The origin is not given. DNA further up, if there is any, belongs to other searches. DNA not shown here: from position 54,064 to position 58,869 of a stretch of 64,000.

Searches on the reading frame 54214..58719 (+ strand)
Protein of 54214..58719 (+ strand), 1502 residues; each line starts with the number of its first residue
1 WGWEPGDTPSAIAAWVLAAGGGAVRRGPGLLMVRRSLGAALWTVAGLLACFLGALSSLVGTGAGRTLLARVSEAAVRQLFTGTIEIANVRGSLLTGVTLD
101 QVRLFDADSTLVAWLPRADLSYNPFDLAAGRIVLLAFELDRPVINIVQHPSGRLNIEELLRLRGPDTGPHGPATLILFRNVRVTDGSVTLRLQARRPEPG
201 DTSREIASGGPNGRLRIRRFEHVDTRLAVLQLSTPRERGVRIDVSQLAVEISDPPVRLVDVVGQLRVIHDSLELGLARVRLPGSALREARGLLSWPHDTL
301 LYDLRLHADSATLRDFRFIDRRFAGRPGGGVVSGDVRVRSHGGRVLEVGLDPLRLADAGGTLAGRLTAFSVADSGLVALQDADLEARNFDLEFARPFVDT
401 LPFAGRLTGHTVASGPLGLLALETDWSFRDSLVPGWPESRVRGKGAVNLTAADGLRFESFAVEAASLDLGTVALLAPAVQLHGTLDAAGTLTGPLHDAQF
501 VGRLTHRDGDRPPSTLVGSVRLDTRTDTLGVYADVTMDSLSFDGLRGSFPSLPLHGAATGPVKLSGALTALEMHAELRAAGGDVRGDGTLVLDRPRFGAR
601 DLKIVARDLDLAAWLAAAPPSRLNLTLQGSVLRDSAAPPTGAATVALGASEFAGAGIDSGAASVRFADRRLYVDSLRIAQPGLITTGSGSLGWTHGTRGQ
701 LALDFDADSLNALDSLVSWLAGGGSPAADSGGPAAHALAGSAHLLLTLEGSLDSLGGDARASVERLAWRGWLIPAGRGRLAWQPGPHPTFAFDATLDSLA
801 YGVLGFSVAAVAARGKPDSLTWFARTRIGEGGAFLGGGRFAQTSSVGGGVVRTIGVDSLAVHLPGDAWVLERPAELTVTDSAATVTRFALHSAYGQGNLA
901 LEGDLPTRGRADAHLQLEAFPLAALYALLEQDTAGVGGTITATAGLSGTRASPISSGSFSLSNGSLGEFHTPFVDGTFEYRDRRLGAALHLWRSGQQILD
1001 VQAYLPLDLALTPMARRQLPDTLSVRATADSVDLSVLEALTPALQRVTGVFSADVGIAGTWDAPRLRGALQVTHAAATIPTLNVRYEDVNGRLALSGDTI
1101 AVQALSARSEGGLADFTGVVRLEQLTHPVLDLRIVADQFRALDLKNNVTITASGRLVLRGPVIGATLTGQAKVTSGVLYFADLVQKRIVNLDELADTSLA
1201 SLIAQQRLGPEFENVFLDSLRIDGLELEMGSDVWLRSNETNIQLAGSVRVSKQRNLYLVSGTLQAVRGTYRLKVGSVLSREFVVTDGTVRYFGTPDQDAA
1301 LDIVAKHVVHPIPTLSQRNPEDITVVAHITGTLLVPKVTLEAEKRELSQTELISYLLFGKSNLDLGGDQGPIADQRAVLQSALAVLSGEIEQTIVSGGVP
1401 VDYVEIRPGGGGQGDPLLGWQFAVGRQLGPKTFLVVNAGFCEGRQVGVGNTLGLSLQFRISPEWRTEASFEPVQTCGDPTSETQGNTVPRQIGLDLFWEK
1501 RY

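Call 56: search_protein_families(library=pfam, proteins=[window:54214-58719:+], max_evalue=0.00001)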
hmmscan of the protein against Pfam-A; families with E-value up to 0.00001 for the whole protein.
window:54214-58719:+ (1502 aa): 2 families
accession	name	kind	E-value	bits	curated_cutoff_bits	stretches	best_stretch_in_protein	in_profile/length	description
PF04357.19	TamB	-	5.5e-39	134.9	22.4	1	1105-1502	3-381/381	TamB, inner membrane protein subunit of TAM complex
PF05359.17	DUF748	-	9.4e-10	37.6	50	1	47-191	19-167/1037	Domain of Unknown Function (DUF748)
